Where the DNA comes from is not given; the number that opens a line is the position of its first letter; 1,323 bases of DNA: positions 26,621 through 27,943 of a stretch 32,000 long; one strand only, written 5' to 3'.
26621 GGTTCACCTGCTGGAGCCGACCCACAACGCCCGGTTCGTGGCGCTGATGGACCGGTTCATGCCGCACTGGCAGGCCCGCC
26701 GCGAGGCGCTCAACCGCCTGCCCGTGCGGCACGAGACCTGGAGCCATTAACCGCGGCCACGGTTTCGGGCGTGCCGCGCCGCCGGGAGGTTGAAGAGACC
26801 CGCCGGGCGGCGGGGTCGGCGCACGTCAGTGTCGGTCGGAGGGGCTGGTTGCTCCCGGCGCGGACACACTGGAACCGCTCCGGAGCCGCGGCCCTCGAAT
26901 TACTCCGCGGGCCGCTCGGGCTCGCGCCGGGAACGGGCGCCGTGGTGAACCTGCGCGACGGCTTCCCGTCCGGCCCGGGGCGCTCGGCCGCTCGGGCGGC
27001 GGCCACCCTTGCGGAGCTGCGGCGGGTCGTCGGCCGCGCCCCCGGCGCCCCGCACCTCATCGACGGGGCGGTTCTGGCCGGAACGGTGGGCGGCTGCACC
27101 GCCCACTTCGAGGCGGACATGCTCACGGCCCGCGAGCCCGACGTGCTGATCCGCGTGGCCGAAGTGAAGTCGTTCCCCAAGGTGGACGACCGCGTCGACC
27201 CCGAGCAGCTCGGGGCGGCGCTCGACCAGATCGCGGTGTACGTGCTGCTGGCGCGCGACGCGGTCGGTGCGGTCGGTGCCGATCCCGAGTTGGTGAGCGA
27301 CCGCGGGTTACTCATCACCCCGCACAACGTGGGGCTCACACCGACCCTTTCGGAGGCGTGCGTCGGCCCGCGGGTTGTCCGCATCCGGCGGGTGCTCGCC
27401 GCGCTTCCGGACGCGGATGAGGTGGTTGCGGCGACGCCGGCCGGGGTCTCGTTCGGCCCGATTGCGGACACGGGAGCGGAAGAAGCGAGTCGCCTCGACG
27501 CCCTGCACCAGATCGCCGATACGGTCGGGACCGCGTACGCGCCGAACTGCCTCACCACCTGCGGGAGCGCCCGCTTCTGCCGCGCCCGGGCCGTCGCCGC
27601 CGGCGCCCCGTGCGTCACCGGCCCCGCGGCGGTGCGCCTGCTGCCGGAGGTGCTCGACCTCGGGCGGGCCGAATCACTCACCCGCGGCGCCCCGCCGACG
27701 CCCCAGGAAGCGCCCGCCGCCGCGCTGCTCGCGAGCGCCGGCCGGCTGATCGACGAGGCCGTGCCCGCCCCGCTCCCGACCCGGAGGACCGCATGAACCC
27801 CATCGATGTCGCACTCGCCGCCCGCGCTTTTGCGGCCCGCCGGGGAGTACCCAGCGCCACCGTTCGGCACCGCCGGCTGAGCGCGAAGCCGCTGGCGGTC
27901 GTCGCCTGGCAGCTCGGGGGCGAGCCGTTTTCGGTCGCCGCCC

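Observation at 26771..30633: Unassigned three-gene operon: Cas4-like 4-Cys nuclease, 489-aa orphan, RecD/Dda-like SF1 helicase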

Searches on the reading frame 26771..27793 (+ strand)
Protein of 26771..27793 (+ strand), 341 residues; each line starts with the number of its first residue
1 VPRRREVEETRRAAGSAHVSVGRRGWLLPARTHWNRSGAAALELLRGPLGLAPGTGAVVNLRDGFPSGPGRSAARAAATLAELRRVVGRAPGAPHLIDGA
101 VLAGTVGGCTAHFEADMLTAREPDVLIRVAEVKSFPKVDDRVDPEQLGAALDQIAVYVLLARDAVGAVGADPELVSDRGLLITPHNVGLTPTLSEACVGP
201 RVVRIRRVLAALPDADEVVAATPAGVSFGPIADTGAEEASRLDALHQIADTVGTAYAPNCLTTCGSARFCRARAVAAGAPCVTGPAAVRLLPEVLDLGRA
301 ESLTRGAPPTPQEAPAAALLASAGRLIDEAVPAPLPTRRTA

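Call 6: search_protein_families(library=pfam, proteins=[window:26771-27793:+], max_evalue=1)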
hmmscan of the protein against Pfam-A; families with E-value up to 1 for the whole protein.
window:26771-27793:+ (341 aa): 0 families

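Call 7: search_protein_families(library=padloc, proteins=[window:26771-27793:+], max_evalue=1)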
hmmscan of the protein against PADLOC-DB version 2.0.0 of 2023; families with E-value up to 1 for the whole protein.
window:26771-27793:+ (341 aa): 0 families

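Call 8: search_protein_families(library=ncbifam, proteins=[window:26771-27793:+], max_evalue=1)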
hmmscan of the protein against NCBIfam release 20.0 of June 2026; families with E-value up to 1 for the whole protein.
window:26771-27793:+ (341 aa): 1 family
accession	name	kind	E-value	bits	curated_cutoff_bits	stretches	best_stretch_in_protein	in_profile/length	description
NF033522.2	lasso_benenodin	subfamily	0.1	12.5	33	1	293-315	10-31/43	benenodin family lasso peptide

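Call 9: find_homologous_proteins(query=window:26771-27793:+)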
Query window:26771-27793:+ (341 aa): 151 proteins with E <= 0.001 among 8000 candidates; the best 120 are listed.
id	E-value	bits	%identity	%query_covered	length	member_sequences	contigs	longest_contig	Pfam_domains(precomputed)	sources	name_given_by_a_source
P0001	7.9e-194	661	100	92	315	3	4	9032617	-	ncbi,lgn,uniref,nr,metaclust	ncbi:hypothetical protein GobsT_13020 [Gemmata obscuriglobus]|uniref:Uncharacterized protein n=1 Tax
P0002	9.0e-119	414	67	91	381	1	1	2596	-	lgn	-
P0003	6.9e-118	412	70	83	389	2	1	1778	-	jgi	jgi:hypothetical protein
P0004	1.5e-117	410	68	89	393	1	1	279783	-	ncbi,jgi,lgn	jgi:hypothetical protein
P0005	8.8e-117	408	68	90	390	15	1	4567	-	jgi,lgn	jgi:hypothetical protein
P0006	1.0e-116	408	72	83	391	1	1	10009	-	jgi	jgi:hypothetical protein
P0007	7.2e-116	405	72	84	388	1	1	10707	-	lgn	-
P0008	8.9e-116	405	71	87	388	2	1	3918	-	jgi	jgi:hypothetical protein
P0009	1.7e-115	404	68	83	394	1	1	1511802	-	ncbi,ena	-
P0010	4.7e-114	399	70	82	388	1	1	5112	-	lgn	-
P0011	4.9e-114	399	71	88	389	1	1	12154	-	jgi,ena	-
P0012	5.5e-114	399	65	90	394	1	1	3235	-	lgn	-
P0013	9.6e-114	398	69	84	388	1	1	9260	-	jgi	jgi:hypothetical protein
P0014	1.3e-113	397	67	84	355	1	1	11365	-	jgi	jgi:hypothetical protein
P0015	1.8e-113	397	63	91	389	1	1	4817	-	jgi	jgi:hypothetical protein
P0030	4.1e-100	353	61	88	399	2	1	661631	-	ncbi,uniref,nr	ncbi:hypothetical protein [Zavarzinella formosa]|uniref:hypothetical protein n=1 Tax=Zavarzinella fo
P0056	4.9e-94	333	59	90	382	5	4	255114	-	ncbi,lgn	-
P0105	2.7e-78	281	49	87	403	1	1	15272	-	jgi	jgi:hypothetical protein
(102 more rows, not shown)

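Call 13: find_encoding_contigs(protein=P0009, flank=10000, max_places=2)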
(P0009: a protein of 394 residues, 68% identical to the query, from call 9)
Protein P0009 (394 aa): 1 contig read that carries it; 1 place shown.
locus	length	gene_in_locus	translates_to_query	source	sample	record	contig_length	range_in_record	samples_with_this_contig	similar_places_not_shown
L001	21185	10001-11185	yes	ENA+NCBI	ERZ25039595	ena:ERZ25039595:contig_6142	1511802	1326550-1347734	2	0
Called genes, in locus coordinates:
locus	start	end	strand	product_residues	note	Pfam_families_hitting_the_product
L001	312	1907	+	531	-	PF04313:HSDR_N, PF00270:DEAD, PF04851:ResIII, PF18766:SWI2_SNF2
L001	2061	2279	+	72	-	-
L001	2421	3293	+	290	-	-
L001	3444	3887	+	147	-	PF00571:CBS (weak)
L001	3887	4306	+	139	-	-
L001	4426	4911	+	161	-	-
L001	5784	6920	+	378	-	-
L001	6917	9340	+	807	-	PF13872:AAA_34 (weak), PF00176:SNF2-rel_dom (weak), PF00270:DEAD, PF04851:ResIII, PF00271:Helicase_C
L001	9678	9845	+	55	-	-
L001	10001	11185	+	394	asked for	-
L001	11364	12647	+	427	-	-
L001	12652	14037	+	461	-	PF13604:AAA_30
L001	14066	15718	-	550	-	-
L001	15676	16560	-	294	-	-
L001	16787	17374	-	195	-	-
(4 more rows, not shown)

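Call 14: find_encoding_contigs(protein=P0030, flank=10000, max_places=2)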
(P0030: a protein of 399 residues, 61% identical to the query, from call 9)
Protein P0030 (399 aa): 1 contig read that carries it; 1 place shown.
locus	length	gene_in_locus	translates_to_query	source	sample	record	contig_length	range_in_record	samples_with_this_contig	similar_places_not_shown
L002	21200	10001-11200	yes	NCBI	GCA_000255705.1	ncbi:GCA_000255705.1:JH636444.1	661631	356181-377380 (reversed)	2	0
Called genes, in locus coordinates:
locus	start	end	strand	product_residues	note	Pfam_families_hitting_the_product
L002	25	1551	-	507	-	-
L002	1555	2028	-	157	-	-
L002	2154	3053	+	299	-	-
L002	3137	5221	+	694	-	PF12161:HsdM_N, PF02384:N6_Mtase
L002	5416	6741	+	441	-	PF01420:Methylase_S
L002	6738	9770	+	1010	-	PF04313:HSDR_N, PF00270:DEAD (weak), PF04851:ResIII, PF18766:SWI2_SNF2, PF22679:T1R_D3-like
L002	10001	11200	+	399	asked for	-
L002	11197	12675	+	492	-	-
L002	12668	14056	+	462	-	PF00270:DEAD (weak), PF04851:ResIII (faint), PF13191:AAA_16 (weak), PF13604:AAA_30, PF01443:Viral_helicase1 (faint), PF13087:AAA_12 (weak)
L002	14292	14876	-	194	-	PF12965:DUF3854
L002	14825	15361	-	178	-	-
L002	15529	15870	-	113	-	-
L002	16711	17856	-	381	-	PF00239:Resolvase, PF07508:Recombinase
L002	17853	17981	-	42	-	PF11149:DUF2924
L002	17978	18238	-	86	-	-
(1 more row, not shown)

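Call 15: find_encoding_contigs(protein=P0056, flank=10000, max_places=2)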
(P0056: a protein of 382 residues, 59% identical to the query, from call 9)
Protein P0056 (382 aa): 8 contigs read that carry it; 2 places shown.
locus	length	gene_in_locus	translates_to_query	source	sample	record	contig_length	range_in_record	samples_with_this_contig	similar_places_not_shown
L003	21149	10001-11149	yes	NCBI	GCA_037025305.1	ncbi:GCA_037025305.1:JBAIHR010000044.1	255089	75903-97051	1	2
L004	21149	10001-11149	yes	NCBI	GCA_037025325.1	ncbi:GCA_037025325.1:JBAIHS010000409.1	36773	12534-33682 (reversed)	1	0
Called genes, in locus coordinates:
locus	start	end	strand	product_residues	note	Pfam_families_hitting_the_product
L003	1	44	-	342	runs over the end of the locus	PF13412:HTH_24 (faint)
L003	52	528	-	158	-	-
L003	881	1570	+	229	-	-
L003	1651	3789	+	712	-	PF12161:HsdM_N, PF02384:N6_Mtase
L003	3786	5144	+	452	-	PF01420:Methylase_S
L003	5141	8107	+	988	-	PF04313:HSDR_N, PF04851:ResIII, PF00270:DEAD, PF18766:SWI2_SNF2, PF22679:T1R_D3-like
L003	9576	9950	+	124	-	-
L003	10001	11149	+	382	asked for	-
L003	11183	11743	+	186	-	-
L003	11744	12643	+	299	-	-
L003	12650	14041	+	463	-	PF13604:AAA_30 (weak), PF01443:Viral_helicase1 (faint), PF13087:AAA_12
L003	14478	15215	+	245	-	-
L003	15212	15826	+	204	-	-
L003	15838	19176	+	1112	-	PF06114:Peptidase_M78 (weak), PF00580:UvrD-helicase, PF13086:AAA_11 (weak), PF13245:AAA_19, PF13604:AAA_30 (faint), PF13361:UvrD_C, PF13538:UvrD_C_2 (faint), PF12705:PDDEXK_1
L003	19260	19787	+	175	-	PF27055:BilA_UBL_2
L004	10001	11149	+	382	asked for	-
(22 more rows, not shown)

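Call 26: search_protein_families(library=pfam, proteins=[P0009, P0030, P0105], max_evalue=0.1)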
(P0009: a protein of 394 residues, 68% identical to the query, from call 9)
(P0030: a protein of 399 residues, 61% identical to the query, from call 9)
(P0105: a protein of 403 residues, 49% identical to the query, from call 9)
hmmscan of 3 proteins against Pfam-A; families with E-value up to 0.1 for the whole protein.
P0009 (394 aa): 0 families

P0030 (399 aa): 1 family
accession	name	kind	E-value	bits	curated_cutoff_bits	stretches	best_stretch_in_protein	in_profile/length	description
PF19359.4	DUF5936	-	0.02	15.2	27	1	279-347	27-90/141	Family of unknown function (DUF5936)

P0105 (403 aa): 0 families

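Call 32: predict_structure(alignment_id=A2)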
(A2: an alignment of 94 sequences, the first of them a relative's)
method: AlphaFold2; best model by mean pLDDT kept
length: 394 residues; sequences in the alignment: 94
mean_pLDDT: 91.1   pTM: 0.82
mean pLDDT of the five models: 91.1, 89.7, 89.6, 88.1, 87.5
residues with pLDDT >= 90: 288; 70-90: 81; 50-70: 18; < 50: 7
segments of 3 or more residues with pLDDT < 50: 390-394
pLDDT, mean of each block of 10 residues (from residue 1): 73 98 92 91 97 95 85 89 97 97 95 96 96 98 96 96 96 91 91 89 96 98 97 94 95 96 95 98 98 98 96 91 93 71 68 86 90 87 66 44
secondary structure, 60 per line:
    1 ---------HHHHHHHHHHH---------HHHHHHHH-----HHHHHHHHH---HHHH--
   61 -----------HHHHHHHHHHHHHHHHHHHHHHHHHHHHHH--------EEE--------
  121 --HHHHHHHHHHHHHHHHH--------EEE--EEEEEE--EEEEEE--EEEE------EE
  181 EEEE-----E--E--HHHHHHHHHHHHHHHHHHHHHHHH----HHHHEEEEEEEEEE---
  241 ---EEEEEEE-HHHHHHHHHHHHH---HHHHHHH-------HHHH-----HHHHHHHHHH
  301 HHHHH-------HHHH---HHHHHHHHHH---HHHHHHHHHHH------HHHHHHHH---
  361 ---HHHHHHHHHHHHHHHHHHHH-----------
elements in order: H10-20 H30-37 H43-51 H55-58 H72-101 E110-112 H123-139 E148-150 E153-158 E161-166 E169-172 E179-184 H196-219 H224-227 E228-237 E244-250 H252-264 H268-274 H282-285 H291-305 H313-316 H320-329 H333-343 H350-357 H364-383
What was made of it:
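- On RecB/Cas4/EXO5-type Fe-S PD-(D/E)XK nucleases: The AlphaFold2 model of P0009 has pLDDT 91.1 (call 32).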

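Call 35: fold_search(model_id=the predicted structure, library=pdb)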
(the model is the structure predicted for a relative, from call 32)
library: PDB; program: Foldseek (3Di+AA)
matches with E <= 10: 313; with E <= 0.001: 2
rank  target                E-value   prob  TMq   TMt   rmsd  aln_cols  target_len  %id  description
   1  7lw9_A                3.9e-04  1.00  0.26  0.38   7.9       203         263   13  Human Exonuclease 5 crystal structure in complex with ssDNA, Sm, and Na (released 2021-07-14)
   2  7lw7                  5.7e-04  1.00  0.26  0.35  10.9       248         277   13  Human Exonuclease 5 crystal structure (released 2021-07-14)
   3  7lw8_A                1.1e-03  1.00  0.24  0.34   8.0       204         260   13  Human Exonuclease 5 crystal structure in complex with a ssDNA (released 2021-07-14)
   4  7lwa_A                1.2e-03  1.00  0.23  0.33   7.6       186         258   13  Human Exonuclease 5 crystal structure (T88E) in complex with ssDNA and Mg (released 2021-07-14)
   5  3h4r                  2.0e-03  1.00  0.28  0.45  11.0       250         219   11  Crystal structure of E. coli RecE exonuclease (released 2009-05-26)
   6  5zyv_A                2.0e-03  0.99  0.21  0.37  12.1       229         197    9  Crystal structure of human MGME1 with single strand DNA2 and Ca2+ (released 2018-09-19)
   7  5zyw                  2.8e-03  0.96  0.21  0.32  14.5       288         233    8  The crystal structure of apo-HsMGME1 with Mn2+ (released 2018-09-19)
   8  9kqh_A                2.8e-03  0.95  0.23  0.13  17.7       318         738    9  Crystal structure of Finegoldia magna DinG in complex with ssDNA and ADPNP (released 2025-12-03)
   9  8xa9_B                5.6e-03  0.98  0.23  0.38  12.1       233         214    9  Human MGME1 in complex with 5'-overhang DNA (released 2024-03-20)
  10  5zyt_C                8.5e-03  0.97  0.22  0.36  12.6       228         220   10  Crystal structure of human MGME1 with 3' overhang double strand DNA3 (released 2018-09-19)
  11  8xa9_A                9.5e-03  0.96  0.22  0.36  12.1       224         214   11  Human MGME1 in complex with 5'-overhang DNA (released 2024-03-20)
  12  6ppu_A                1.0e-02  0.93  0.28  0.20  13.9       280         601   16  Cryo-EM structure of AdnAB-AMPPNP-DNA complex (released 2019-11-20)
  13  5zyt_A                1.1e-02  0.96  0.23  0.38  11.2       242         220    9  Crystal structure of human MGME1 with 3' overhang double strand DNA3 (released 2018-09-19)
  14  5zyt_D                1.1e-02  0.89  0.20  0.33  15.6       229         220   10  Crystal structure of human MGME1 with 3' overhang double strand DNA3 (released 2018-09-19)
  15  5zyu_A                1.8e-02  0.90  0.21  0.34  15.3       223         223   11  The crystal structure of humanMGME1 with single strand DNA2 (released 2018-09-19)
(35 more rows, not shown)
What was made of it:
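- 26885..27796 (+): Gene 1 (g1), retained 3' part: 303 codons of a family that is normally about 390 aa. It is a PD-(D/E)XK nuclease with the EXO5/Cas4/RecB fold. It keeps motif II D, E-V-K, Q-x3-Y and C-x3-C-x5-C, and lacks the N-terminal Cys and motif I. A fold search with the full-length homologue model gives EXO5, RecE, MGME1, AdnAB and Cas4 (calls 32, 35).
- On RecB/Cas4/EXO5-type Fe-S PD-(D/E)XK nucleases: TM-scores are low, at 0.21-0.28 on the query (call 35).
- Closest known: EXO5 / Cas4 / AddB-type Fe-S nucleases. Same: They are the top fold matches of the g1 family model (EXO5 probability 1.00; Cas4 at rank 32; call 35).
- Closest known: AddAB / AdnAB / RecBCD end-resection machines. 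Same: AdnAB nuclease domains appear among the fold hits (call 35).
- Foldseek gives EXO5 (probability 1.00, E 4e-4), RecE, MGME1, AdnAB, lambda exonuclease and Cas4 (calls 32, 35).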

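Call 53: search_protein_families(library=padloc, proteins=[P0009], max_evalue=0.1)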
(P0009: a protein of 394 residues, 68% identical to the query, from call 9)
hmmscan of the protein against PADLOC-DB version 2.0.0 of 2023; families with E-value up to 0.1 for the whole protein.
P0009 (394 aa): 0 families

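Call 63: search_protein_families(library=pfam, alignment_id=A4, max_evalue=0.00001)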
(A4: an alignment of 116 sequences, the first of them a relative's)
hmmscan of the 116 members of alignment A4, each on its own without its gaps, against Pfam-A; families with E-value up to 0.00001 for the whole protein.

A. member 1, L001:5784-6917:+ (378 aa): 0 families

B. families by the number of members that match (of 116 scanned): 97 families (the first 25 are shown)
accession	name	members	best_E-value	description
PF04851.21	ResIII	6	1.3e-37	Type III restriction enzyme, res subunit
PF00271.37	Helicase_C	6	4.1e-22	Helicase conserved C-terminal domain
PF00270.35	DEAD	5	1.1e-25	DEAD/DEAH box helicase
PF13245.12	AAA_19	5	5.3e-19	AAA domain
PF00580.27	UvrD-helicase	4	3e-54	UvrD/REP helicase N-terminal domain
PF00158.32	Sigma54_activat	3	1.4e-62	Sigma-54 interaction domain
PF00145.23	DNA_methylase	3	3.3e-42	C-5 cytosine-specific DNA methylase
PF13604.12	AAA_30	3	1.2e-40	AAA domain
PF08463.15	EcoEI_R_C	3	5e-38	EcoEI R protein C-terminal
PF00069.31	Pkinase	3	8.1e-36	Protein kinase domain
PF13361.12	UvrD_C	3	4.6e-34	UvrD-like helicase C-terminal domain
PF25601.1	AAA_lid_14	3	1.7e-20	AAA+ ATPase lid domain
PF07714.23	PK_Tyr_Ser-Thr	3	2.7e-19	Protein tyrosine and serine/threonine kinase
PF14532.12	Sigma54_activ_2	3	1e-18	Sigma-54 interaction domain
PF18766.7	SWI2_SNF2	3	1.6e-17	SWI2/SNF2 ATPase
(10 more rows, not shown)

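Call 64: search_protein_families(library=padloc, alignment_id=A4, max_evalue=1e-10)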
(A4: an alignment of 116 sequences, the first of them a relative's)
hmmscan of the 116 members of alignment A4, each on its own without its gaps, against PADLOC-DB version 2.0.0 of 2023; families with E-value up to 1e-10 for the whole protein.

A. member 1, L001:5784-6917:+ (378 aa): 0 families

B. families by the number of members that match (of 116 scanned): 318 families (the first 25 are shown)
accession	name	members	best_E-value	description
PDLC03802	RTasHel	4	1.9e-59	DRT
PDLC00117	GajB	4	6.1e-58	UrvD helicase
PDLC00114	GajB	4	4.4e-56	UrvD helicase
PDLC00132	GajB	4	6.7e-51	UrvD helicase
PDLC00103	GajB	4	1.6e-44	UrvD helicase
PDLC00123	GajB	4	1.3e-40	UrvD helicase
PDLC00127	GajB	4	3.7e-37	UrvD helicase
PDLC00129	GajB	4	2.5e-32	UrvD helicase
PDLC03920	MkoA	4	5.2e-31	-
PDLC02512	PglW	3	0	PglW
PDLC03047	REase_I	3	9.6e-249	Type I restriction enzyme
PDLC03042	REase_I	3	1.6e-244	Type I restriction enzyme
PDLC01995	RtcR_PspF2--CARF_AAA_HTH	3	3.1e-160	-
PDLC00033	DruM2|DruM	3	1.2e-91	DNA cytosine methylase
PDLC02500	BrxHI|BrxHII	3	5.1e-72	BrxHI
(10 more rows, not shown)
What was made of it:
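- PglW, REase_I, RtcR-CARF, BrxH and MTase_II are among 116 nearest neighbours (calls 63, 64).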

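Call 75: find_encoding_contigs(protein=P0004, flank=10000, max_places=1)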
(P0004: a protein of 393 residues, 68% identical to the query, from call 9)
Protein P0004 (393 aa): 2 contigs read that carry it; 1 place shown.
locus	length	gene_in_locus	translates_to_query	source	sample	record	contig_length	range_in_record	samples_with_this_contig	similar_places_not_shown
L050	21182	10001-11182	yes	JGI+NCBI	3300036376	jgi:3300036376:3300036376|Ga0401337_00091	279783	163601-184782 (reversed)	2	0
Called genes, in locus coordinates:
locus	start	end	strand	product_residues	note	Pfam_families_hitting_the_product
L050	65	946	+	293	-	-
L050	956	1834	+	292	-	PF01170:UPF0020 (faint), PF01555:N6_N4_Mtase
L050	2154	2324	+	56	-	-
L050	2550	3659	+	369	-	PF22679:T1R_D3-like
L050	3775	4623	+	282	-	PF00571:CBS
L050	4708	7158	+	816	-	PF03193:RsgA_GTPase (faint), PF00350:Dynamin_N, PF01926:MMR_HSR1 (faint)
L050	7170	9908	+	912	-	PF00176:SNF2-rel_dom (weak), PF00270:DEAD, PF04851:ResIII (weak), PF00271:Helicase_C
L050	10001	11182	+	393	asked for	-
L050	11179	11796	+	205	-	-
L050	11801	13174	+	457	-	PF13604:AAA_30 (weak), PF13087:AAA_12 (weak)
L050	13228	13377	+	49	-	-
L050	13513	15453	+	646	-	PF00580:UvrD-helicase, PF13245:AAA_19, PF01443:Viral_helicase1 (faint), PF13361:UvrD_C, PF13538:UvrD_C_2 (faint)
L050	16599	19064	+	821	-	PF01257:2Fe-2S_thioredx, PF01512:Complex1_51K, PF10531:SLBB, PF22461:SLBB_2 (weak), PF10589:NADH_4Fe-4S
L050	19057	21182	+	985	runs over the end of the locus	PF12838:Fer4_7 (weak), PF13183:Fer4_8 (weak), PF13187:Fer4_9, PF13534:Fer4_17, PF00037:Fer4 (weak), PF00027:cNMP_binding, PF13187:Fer4_9 (weak), PF14697:Fer4_21 (weak), +6 more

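Call 83: search_protein_families(library=phrogs, proteins=[P0009], max_evalue=0.01)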
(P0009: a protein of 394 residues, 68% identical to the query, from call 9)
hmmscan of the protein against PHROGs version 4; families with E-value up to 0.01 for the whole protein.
P0009 (394 aa): 0 families
